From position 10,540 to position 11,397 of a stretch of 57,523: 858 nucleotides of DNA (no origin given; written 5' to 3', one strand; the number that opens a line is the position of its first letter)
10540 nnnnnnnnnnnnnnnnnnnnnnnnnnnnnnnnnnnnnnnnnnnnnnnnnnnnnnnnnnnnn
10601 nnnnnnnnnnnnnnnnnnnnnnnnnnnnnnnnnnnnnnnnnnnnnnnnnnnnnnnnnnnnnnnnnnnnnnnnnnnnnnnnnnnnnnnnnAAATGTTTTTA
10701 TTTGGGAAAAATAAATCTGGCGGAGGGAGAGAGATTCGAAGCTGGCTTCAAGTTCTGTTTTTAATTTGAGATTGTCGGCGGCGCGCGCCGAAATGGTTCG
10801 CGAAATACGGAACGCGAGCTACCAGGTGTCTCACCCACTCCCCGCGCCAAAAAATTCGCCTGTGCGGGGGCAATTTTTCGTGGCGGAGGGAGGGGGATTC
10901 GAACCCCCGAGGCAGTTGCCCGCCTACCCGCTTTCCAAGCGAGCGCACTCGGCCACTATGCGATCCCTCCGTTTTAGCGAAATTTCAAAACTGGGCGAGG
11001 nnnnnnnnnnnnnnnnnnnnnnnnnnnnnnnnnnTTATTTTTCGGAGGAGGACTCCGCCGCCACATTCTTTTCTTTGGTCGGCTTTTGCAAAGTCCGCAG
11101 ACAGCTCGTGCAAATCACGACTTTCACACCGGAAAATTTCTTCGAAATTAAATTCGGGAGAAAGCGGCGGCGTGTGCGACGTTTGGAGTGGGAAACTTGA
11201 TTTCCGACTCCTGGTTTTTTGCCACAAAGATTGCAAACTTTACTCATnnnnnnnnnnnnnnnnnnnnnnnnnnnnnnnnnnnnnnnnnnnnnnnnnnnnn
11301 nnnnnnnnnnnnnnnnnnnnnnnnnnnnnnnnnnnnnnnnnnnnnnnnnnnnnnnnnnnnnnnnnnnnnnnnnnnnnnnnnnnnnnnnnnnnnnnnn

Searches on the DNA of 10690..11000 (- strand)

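Call 49: search_dna_similar(query=window:10716-10880:-, collection=phages, mode=distant, max_evalue=0.01, max_rows=10)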
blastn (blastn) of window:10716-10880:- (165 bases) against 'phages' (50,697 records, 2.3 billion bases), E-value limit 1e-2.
No match.

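Call 55: search_rna_families(source=window, start=10690, end=11000, threshold=evalue, max_evalue=5)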
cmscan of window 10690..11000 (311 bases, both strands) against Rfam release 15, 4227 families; matches with E-value up to 5: 8.
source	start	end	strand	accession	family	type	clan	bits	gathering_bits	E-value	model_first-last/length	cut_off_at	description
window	10884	10970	-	RF00005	tRNA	Gene; tRNA;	CL00001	52.3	29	1.1e-10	1-71/71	no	tRNA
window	10829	10972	-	RF02223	sX4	Gene; sRNA;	-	32.5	70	2.5e-05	1-167/167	no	Proteobacterial sRNA sX4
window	10884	10926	+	RF04351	Plastid-psbl-rps4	Cis-reg;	-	28.6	68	0.00034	1-53/53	no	Plastid-psbl-rps4 3UTR RNA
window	10833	10894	-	RF04136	MIR1862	Gene; miRNA;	-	18.7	84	0.35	1-90/90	no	MIR1862 microRNA precursor family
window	10846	10975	-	RF02435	SpF41_sRNA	Gene; sRNA;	-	18.1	52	2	1-105/105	no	Streptococcus sRNA SpF41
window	10883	10936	+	RF04354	Plastid-ycf2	Cis-reg;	-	16.2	65.7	1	1-75/75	no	Plastid-ycf2 5UTR RNA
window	10840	10881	+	RF02401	ClpQY_promoter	Cis-reg;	-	11.6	42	3.8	1-31/57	no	ClpQY promoter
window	10892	10908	-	RF04321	tmRNA_permuted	Gene;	-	10.4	47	4.4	36-52/213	no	permuted transfer-messenger RNA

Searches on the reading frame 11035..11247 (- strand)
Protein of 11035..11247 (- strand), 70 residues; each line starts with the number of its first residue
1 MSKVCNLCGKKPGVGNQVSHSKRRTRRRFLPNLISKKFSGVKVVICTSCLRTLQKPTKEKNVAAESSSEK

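Call 12: search_protein_families(library=pfam, proteins=[window:11035-11247:-])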
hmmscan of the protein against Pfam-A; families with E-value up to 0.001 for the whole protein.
window:11035-11247:- (70 aa): 1 family
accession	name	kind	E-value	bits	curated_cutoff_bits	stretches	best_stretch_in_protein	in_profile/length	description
PF00830.24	Ribosomal_L28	-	4.1e-18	65.6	27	1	3-55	1-59/60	Ribosomal L28 family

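Call 14: find_encoding_contigs(protein=window:11035-11247:-, flank=10000, max_places=10)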
Protein window:11035-11247:- (70 aa): no gene with exactly this product is on record in the collection.
